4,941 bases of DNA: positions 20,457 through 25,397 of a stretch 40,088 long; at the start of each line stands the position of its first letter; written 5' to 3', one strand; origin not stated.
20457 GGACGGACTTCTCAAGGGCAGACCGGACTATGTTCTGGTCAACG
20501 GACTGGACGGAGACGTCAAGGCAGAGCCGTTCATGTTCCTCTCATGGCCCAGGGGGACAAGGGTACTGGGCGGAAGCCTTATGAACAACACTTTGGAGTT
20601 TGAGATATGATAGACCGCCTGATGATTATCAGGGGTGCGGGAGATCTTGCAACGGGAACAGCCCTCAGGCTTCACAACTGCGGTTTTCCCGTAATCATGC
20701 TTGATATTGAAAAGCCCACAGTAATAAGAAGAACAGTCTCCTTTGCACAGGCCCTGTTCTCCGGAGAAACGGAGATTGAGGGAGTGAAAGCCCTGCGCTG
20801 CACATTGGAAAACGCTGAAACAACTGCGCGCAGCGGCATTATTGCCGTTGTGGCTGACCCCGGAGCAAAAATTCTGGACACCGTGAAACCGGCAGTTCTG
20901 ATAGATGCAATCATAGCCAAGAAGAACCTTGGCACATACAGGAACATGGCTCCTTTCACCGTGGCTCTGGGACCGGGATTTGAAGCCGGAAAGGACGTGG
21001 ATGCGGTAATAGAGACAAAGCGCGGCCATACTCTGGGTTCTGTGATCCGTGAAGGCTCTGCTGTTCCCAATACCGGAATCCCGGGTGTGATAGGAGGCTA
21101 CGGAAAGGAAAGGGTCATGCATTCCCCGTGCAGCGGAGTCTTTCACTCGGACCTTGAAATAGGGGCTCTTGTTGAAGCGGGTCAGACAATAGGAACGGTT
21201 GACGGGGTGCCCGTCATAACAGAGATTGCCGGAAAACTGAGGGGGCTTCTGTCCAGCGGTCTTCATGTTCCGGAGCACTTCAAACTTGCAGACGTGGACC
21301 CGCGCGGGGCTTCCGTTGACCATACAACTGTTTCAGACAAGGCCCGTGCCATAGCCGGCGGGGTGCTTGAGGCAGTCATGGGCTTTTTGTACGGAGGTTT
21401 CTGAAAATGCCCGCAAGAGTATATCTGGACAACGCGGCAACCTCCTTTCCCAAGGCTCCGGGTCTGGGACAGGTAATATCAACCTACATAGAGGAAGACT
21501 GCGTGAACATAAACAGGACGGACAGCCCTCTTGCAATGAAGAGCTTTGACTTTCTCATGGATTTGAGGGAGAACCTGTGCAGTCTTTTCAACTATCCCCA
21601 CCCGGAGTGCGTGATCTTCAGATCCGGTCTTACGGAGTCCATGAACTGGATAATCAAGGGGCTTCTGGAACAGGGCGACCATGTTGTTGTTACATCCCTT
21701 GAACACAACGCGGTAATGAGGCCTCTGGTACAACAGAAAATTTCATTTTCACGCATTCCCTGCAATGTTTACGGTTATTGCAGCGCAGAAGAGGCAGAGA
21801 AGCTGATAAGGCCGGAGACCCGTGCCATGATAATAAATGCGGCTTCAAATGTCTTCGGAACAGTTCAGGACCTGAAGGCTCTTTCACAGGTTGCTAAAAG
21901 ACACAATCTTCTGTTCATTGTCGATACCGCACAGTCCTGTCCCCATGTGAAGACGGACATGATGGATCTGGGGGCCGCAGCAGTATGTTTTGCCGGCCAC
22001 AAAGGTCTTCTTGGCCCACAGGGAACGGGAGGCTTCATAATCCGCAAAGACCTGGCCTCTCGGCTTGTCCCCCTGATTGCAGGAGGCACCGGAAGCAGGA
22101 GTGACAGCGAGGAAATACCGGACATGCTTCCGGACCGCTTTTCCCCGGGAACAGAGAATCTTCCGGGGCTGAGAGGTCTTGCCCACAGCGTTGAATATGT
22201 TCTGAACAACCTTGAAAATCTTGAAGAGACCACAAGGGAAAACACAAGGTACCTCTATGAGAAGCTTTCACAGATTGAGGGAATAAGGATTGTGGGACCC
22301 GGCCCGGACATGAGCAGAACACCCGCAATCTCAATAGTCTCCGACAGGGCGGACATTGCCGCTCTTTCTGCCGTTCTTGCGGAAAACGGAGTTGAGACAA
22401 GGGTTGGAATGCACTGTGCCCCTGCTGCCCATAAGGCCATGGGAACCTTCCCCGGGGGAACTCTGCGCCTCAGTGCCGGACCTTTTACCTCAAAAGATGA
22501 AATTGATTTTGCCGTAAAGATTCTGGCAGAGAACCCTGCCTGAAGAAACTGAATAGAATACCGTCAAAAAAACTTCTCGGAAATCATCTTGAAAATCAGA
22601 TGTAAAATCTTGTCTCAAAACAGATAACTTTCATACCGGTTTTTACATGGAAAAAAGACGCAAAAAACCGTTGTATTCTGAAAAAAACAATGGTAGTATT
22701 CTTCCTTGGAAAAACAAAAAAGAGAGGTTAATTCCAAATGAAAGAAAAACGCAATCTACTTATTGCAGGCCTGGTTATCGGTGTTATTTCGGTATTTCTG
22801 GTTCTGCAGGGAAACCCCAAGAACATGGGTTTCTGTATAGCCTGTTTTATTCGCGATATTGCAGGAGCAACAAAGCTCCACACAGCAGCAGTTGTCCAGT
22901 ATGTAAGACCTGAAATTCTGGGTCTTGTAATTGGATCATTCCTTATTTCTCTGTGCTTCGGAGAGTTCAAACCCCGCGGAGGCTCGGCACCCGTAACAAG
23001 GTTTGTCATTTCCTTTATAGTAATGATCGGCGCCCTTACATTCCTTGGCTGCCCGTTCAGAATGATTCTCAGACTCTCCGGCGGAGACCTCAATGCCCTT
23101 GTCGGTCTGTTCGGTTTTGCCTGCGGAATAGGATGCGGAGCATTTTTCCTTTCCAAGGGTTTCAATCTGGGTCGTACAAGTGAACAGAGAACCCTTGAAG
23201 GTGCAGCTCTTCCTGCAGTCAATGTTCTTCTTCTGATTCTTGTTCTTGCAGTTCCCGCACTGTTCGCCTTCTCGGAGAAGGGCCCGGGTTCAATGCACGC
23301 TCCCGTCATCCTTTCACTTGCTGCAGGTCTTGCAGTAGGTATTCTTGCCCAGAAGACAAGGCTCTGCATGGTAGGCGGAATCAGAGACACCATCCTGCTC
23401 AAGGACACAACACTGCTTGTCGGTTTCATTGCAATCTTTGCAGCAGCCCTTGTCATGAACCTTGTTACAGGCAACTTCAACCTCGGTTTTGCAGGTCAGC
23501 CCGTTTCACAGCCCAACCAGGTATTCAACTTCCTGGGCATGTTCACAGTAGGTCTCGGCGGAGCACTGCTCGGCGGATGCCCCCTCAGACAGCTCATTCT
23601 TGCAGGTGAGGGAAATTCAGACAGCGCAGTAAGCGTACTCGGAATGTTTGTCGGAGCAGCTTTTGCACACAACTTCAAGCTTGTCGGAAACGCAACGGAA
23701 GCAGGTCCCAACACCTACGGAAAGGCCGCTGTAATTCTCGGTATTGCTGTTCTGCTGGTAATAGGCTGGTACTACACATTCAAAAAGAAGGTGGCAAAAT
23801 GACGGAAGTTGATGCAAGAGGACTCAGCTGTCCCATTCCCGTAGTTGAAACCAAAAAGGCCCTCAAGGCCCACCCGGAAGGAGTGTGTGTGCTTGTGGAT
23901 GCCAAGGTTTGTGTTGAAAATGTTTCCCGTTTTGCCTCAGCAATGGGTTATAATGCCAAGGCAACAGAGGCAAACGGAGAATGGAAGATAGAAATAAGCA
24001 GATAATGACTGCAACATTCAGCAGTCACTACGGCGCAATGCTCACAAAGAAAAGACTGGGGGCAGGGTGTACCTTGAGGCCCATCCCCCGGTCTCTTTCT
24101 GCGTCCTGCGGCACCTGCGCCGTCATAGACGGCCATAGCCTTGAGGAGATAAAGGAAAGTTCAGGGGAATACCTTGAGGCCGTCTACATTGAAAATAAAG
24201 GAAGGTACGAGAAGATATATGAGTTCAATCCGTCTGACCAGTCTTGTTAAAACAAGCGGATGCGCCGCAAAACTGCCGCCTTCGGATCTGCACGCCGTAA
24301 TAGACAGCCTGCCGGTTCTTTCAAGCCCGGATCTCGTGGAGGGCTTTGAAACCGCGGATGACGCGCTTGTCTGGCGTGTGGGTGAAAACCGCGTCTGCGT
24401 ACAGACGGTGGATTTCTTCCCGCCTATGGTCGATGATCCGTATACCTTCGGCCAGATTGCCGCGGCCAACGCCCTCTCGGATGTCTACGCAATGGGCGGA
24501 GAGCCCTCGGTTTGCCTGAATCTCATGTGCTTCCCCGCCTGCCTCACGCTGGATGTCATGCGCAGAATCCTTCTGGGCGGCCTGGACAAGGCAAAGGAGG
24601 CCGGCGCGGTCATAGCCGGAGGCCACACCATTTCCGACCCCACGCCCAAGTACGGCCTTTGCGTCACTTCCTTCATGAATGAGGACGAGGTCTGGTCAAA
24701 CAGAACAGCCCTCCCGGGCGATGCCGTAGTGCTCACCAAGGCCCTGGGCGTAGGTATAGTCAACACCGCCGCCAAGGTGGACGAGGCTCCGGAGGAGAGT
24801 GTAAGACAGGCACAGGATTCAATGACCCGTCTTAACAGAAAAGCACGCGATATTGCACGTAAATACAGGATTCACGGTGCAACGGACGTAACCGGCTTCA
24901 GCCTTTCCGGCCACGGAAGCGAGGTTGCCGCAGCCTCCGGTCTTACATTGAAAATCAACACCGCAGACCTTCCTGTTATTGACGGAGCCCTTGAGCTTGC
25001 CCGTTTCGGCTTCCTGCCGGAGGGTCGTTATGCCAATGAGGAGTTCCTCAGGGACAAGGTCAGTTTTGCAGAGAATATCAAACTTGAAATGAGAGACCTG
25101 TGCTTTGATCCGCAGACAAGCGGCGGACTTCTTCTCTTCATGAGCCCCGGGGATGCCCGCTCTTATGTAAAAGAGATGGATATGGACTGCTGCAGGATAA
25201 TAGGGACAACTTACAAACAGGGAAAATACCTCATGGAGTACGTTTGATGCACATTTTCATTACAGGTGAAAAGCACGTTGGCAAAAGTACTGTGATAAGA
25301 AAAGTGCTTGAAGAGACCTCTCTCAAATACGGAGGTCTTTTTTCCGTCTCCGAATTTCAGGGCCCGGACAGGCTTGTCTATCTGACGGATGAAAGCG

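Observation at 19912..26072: A compact selenium-utilisation island with the complete orphan-SelD / selenium-dependent molybdenum hydroxylase maturation gene set but no hydroxylase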

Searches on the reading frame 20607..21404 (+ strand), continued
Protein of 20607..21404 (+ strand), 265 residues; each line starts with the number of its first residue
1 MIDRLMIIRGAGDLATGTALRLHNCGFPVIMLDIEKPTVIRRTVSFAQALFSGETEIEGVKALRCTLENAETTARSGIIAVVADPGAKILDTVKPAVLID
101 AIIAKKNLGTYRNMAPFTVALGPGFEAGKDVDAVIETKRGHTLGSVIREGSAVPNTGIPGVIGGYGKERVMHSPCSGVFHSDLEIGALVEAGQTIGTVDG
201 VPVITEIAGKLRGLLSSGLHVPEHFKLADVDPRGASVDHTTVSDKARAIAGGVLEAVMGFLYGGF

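Call 60: predict_structure(alignment_id=A1)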
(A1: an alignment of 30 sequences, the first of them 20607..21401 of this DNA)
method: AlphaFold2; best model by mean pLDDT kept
length: 265 residues; sequences in the alignment: 30
mean_pLDDT: 88.2   pTM: 0.81
mean pLDDT of the five models: 88.2, 87.1, 85.7, 85.6, 84.7
residues with pLDDT >= 90: 155; 70-90: 88; 50-70: 21; < 50: 1
segments of 3 or more residues with pLDDT < 50: none
pLDDT, mean of each block of 10 residues (from residue 1): 90 92 98 75 78 90 97 97 93 95 70 95 91 91 93 74 78 93 89 96 94 83 86 81 88 96 71
secondary structure, 60 per line:
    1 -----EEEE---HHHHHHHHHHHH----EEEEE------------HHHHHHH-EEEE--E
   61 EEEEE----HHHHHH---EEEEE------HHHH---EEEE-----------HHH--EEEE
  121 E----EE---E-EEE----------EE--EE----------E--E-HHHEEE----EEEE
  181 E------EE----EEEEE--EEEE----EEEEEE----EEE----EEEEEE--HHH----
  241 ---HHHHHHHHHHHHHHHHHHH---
elements in order: E6-9 H13-24 E29-33 H46-52 E54-57 E60-65 H70-75 E79-83 H90-93 E97-100 E117-121 E133-135 E170-172 E177-181 E194-198 E201-204 E209-214 E219-221 E226-231 H244-262

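Call 65: fold_search(model_id=the predicted structure, library=pdb)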
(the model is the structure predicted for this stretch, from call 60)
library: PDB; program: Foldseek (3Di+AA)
matches with E <= 10: 1958; with E <= 0.001: 10
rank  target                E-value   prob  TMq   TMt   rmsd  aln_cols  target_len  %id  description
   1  2qj8_A                8.1e-05  0.99  0.29  0.25  12.3       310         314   12  Crystal structure of an aspartoacylase family protein (mlr6093) from mesorhizobium loti maff303099 at 2.00 A resolutio (released 2007-07-24)
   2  3cdx_A                1.7e-04  0.98  0.28  0.23  12.6       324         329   12  Crystal structure of succinylglutamatedesuccinylase/aspartoacylase from Rhodobacter sphaeroides (released 2008-03-11)
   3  2qj8_B                2.7e-04  0.99  0.29  0.26  16.1       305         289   10  Crystal structure of an aspartoacylase family protein (mlr6093) from mesorhizobium loti maff303099 at 2.00 A resolutio (released 2007-07-24)
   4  3cdx_C                2.7e-04  0.97  0.28  0.24  13.0       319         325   13  Crystal structure of succinylglutamatedesuccinylase/aspartoacylase from Rhodobacter sphaeroides (released 2008-03-11)
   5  6twm_J                6.3e-04  0.97  0.29  0.24  12.6       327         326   11  Product bound structure of the Ectoine utilization protein EutE (DoeB) from Ruegeria pomeroyi (released 2020-05-20)
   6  4kku_C                7.1e-04  1.00  0.22  0.22   1.8        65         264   25  Structure of BesA (Selenomethinone derivative - P212121) (released 2013-07-10)
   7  3cdx_D                7.1e-04  0.90  0.27  0.23  14.1       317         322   12  Crystal structure of succinylglutamatedesuccinylase/aspartoacylase from Rhodobacter sphaeroides (released 2008-03-11)
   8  3cdx_E                8.0e-04  0.94  0.28  0.23  12.4       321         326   12  Crystal structure of succinylglutamatedesuccinylase/aspartoacylase from Rhodobacter sphaeroides (released 2008-03-11)
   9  3cdx_B                9.1e-04  1.00  0.22  0.18   3.4        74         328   20  Crystal structure of succinylglutamatedesuccinylase/aspartoacylase from Rhodobacter sphaeroides (released 2008-03-11)
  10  6twm_D                9.1e-04  0.93  0.28  0.24  13.0       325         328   10  Product bound structure of the Ectoine utilization protein EutE (DoeB) from Ruegeria pomeroyi (released 2020-05-20)
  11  3cdx_F                1.0e-03  0.90  0.28  0.23  14.0       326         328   12  Crystal structure of succinylglutamatedesuccinylase/aspartoacylase from Rhodobacter sphaeroides (released 2008-03-11)
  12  8xl3_A                1.4e-03  1.00  0.23  0.10   2.5        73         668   22  Structure of human propionyl-CoA carboxylase at apo-state (PCC-Apo) (released 2024-10-30)
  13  6twm_F                1.6e-03  0.89  0.29  0.24  14.1       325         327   12  Product bound structure of the Ectoine utilization protein EutE (DoeB) from Ruegeria pomeroyi (released 2020-05-20)
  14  3na6                  2.0e-03  0.84  0.27  0.22  12.8       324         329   11  Crystal structure of a succinylglutamate desuccinylase (TM1040_2694) from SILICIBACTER SP. TM1040 at 2.00 A resolution (released 2010-07-28)
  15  6twl                  2.5e-03  0.99  0.25  0.21  13.0       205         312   15  Apo structure of the Ectoine utilization protein EutE (DoeB) from Ruegeria pomeroyi (released 2020-05-20)
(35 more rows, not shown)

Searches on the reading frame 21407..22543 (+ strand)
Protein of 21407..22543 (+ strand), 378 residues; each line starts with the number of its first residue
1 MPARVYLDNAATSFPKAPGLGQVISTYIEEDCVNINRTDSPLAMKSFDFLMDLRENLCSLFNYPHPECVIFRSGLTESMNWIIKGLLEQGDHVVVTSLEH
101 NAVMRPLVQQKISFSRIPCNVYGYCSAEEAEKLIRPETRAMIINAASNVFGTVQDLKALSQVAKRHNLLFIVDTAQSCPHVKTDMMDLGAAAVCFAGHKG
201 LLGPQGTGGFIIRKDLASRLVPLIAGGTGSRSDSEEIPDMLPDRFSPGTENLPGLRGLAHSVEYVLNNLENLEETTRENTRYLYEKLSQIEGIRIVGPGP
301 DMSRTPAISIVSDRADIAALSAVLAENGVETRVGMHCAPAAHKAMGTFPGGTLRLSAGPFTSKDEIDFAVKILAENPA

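Call 3: search_protein_families(library=ncbifam, proteins=[window:21407-22543:+], max_evalue=0.001)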
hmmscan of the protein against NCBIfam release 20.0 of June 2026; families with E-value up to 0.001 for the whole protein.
window:21407-22543:+ (378 aa): 64 families (the best 25 are shown)
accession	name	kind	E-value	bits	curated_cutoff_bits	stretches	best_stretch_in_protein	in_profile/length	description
TIGR01977.1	am_tr_V_EF2568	hypoth_equivalog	1.1e-101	340.6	377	1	5-374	1-374/376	cysteine desulfurase family protein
NF040779.1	Sec_lyase_SclA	exception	1.4e-90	304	525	1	5-375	1-375/378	selenocysteine lyase SclA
TIGR01979.1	sufS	subfamily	1.4e-54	185.5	475.1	1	5-373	20-395/403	SufS family cysteine desulfurase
NF041166.1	f2_encap_cargo1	exception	6.9e-44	151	800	1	5-373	247-620/623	family 2A encapsulin nanocompartment cargo protein cysteine desulfurase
TIGR03392.1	FeS_syn_CsdA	equivalog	4.4e-36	124.9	493.6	1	4-372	17-388/398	cysteine desulfurase CsdA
NF008126.0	PRK10874.1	equivalog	6.1e-36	124.4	607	1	3-372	19-391/401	cysteine desulfurase CsdA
TIGR03402.1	FeS_nifS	equivalog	9.4e-34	116.8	530.75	1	5-374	1-367/379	cysteine desulfurase NifS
NF006791.0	PRK09295.1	equivalog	7.9e-32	110.8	661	1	5-370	25-395/406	cysteine desulfurase SufS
TIGR01976.1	am_tr_V_VC1184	hypoth_equivalog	1.8e-29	103.2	352.35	1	4-371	19-399/401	cysteine desulfurase-like protein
TIGR03235.1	DNA_S_dndA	equivalog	2.1e-28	99.7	480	1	6-297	1-286/353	cysteine desulfurase DndA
NF010611.0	PRK14012.1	equivalog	4.7e-27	94.9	548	1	4-375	6-377/406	IscS subfamily cysteine desulfurase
TIGR03403.1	nifS_epsilon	equivalog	5.9e-27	94.5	587.7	1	5-374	1-370/382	NifS family cysteine desulfurase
TIGR02006.1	IscS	equivalog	1.2e-26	93.7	643.2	1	3-375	3-373/402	IscS subfamily cysteine desulfurase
NF002806.0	PRK02948.1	subfamily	9.8e-22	77.4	304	1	5-289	2-275/381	IscS subfamily cysteine desulfurase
TIGR04343.1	egtE_PLP_lyase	equivalog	5.4e-14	51.8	400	1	68-374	73-369/370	ergothioneine biosynthesis PLP-dependent enzyme EgtE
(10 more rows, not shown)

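Call 4: search_protein_families(library=pfam, proteins=[window:21407-22543:+], max_evalue=0.001)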
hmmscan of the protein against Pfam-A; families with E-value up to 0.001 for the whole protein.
window:21407-22543:+ (378 aa): 4 families
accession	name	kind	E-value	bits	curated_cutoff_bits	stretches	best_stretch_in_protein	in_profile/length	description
PF00266.25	Aminotran_5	-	1.3e-66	225.5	21.5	1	5-367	1-369/371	Aminotransferase class-V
PF01053.26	Cys_Met_Meta_PP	-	2e-13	50.1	27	1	66-214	68-214/381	Cys/Met metabolism PLP-dependent enzyme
PF01041.23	DegT_DnrJ_EryC1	-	1.2e-10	41.6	19.8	1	88-333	62-305/360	DegT/DnrJ/EryC1/StrS aminotransferase family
PF00155.27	Aminotran_1_2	-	1.8e-08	34.4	19.7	1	47-175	41-187/361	Aminotransferase class I and II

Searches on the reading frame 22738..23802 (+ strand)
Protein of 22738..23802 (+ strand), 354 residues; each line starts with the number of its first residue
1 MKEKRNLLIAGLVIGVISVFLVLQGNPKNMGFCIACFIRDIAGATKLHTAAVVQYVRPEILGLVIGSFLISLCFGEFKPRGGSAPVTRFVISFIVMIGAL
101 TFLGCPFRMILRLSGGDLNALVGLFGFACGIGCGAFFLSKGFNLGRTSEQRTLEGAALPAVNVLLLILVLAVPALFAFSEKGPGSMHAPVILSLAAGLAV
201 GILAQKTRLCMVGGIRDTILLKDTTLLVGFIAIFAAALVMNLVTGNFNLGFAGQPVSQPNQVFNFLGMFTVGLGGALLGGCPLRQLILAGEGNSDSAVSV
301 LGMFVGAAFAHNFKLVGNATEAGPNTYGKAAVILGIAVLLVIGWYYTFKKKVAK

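Call 3: search_protein_families(library=ncbifam, proteins=[window:22738-23802:+], max_evalue=0.001)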
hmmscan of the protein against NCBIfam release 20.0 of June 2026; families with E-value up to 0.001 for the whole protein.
window:22738-23802:+ (354 aa): 3 families
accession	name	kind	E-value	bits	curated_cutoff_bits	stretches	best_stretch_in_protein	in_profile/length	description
TIGR04112.1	seleno_YedE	equivalog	4.7e-146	486.3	200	1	7-344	2-337/337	YedE family putative selenium transporter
NF052577.1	ThSTportTsuASprch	equivalog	4.3e-11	42.8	400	1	192-302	4-112/330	thiosulfate transporter TsuA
NF041049.1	thio_trans_TsuA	exception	0.00011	21.4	645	1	192-310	6-122/348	thiosulfate utilization transporter TsuA/YeeE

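Call 4: search_protein_families(library=pfam, proteins=[window:22738-23802:+], max_evalue=0.001)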
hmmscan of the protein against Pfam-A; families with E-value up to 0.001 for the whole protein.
window:22738-23802:+ (354 aa): 1 family
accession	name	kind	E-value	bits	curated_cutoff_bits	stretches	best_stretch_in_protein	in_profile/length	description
PF04143.19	Sulf_transp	-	5.1e-20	72.7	27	2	206-345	1-146/310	Sulphur transport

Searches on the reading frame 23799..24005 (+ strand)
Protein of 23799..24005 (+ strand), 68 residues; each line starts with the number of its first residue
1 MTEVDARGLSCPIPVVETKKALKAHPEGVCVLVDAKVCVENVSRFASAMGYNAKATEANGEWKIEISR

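Call 3: search_protein_families(library=ncbifam, proteins=[window:23799-24005:+], max_evalue=0.001)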
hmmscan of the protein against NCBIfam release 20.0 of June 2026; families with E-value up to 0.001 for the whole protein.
window:23799-24005:+ (68 aa): 2 families
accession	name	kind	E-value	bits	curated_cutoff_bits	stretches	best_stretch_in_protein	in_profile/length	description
TIGR03527.1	selenium_YedF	equivalog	1.3e-14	54.5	110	1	4-62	1-61/194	sulfurtransferase-like selenium metabolism protein YedF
NF008242.0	PRK11018.1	equivalog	0.00052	19.6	79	1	3-60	10-69/78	sulfurtransferase-like selenium metabolism protein YedF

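Call 4: search_protein_families(library=pfam, proteins=[window:23799-24005:+], max_evalue=0.001)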
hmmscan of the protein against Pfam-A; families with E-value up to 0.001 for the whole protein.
window:23799-24005:+ (68 aa): 1 family
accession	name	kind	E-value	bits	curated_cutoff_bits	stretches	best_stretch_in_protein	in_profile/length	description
PF01206.22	TusA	-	4.6e-19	68.5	28.6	1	3-67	2-69/70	Sulfurtransferase TusA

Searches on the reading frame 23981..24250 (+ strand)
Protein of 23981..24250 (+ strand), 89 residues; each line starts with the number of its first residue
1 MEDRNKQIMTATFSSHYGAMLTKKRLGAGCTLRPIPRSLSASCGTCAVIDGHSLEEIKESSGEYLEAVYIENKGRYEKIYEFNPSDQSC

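Call 3: search_protein_families(library=ncbifam, proteins=[window:23981-24250:+], max_evalue=0.001)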
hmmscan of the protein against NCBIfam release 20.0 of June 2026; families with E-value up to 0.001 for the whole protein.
window:23981-24250:+ (89 aa): 0 families

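Call 4: search_protein_families(library=pfam, proteins=[window:23981-24250:+], max_evalue=0.001)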
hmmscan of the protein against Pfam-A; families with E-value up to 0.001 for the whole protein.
window:23981-24250:+ (89 aa): 1 family
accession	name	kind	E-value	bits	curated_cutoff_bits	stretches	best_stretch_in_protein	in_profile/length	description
PF11823.13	Se_S_carrier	-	1.5e-08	34.5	25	1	11-59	4-55/69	Putative Se/S carrier protein-like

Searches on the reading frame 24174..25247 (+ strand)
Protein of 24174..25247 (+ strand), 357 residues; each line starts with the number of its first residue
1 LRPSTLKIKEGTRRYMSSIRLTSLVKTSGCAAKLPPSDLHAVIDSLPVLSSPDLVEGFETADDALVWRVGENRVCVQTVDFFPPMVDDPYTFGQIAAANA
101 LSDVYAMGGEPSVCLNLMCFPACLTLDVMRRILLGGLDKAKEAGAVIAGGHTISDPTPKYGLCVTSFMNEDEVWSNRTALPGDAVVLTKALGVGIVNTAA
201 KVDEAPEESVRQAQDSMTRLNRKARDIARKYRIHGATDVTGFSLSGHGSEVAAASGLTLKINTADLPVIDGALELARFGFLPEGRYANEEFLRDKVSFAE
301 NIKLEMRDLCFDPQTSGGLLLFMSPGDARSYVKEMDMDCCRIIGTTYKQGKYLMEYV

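Call 3: search_protein_families(library=ncbifam, proteins=[window:24174-25247:+], max_evalue=0.001)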
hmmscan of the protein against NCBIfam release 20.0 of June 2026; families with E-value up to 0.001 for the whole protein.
window:24174-25247:+ (357 aa): 11 families
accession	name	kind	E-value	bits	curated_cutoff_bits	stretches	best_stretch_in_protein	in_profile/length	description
TIGR00476.1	selD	equivalog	5.7e-104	347.7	125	1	20-325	1-308/311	selenide, water dikinase SelD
NF002098.0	PRK00943.1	equivalog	1.4e-85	287.2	299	1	16-335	3-324/347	selenide, water dikinase SelD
NF010705.0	PRK14105.1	equivalog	1.7e-48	165.3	291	1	17-279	4-282/345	selenide, water dikinase SelD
TIGR04369.1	fusion_not_SelD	hypoth_equivalog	1.3e-35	122.8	700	1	17-328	345-686/701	oxidoreductase/SelD-related fusion protein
TIGR01379.1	thiL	equivalog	6.1e-18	64.9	184.15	1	76-274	46-244/320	thiamine-phosphate kinase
NF004351.0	PRK05731.1-4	equivalog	4.6e-13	49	324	1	62-268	39-249/321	thiamine-phosphate kinase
TIGR03267.1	methan_mark_2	hypoth_equivalog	4.3e-08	32.6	365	1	59-193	42-176/323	methanogenesis marker 2 protein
TIGR04049.1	AIR_rel_sll0787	hypoth_equivalog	2.5e-07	30.1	321.3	1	38-190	19-169/318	sll0787 family AIR synthase-like protein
TIGR02124.1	hypE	equivalog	5.6e-07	28.8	251.6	1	59-275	31-252/332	hydrogenase expression/formation protein HypE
TIGR04050.1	MSMEG_0567_Cter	hypoth_equivalog_domain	1.2e-05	24.9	312.2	1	78-269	48-229/296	MSMEG_0567/sll0787 family protein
NF004354.0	PRK05731.2-3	equivalog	0.00036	20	204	1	96-192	53-148/273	thiamine-phosphate kinase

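Call 4: search_protein_families(library=pfam, proteins=[window:24174-25247:+], max_evalue=0.001)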
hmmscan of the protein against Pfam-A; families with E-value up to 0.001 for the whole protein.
window:24174-25247:+ (357 aa): 2 families
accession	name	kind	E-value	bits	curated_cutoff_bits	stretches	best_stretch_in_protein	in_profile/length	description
PF00586.29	AIRS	-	8.4e-23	81.4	24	1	62-165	2-109/112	AIR synthase related protein, N-terminal domain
PF02769.27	AIRS_C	-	1.5e-13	51.7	23.1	1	181-351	2-150/156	AIR synthase related protein, C-terminal domain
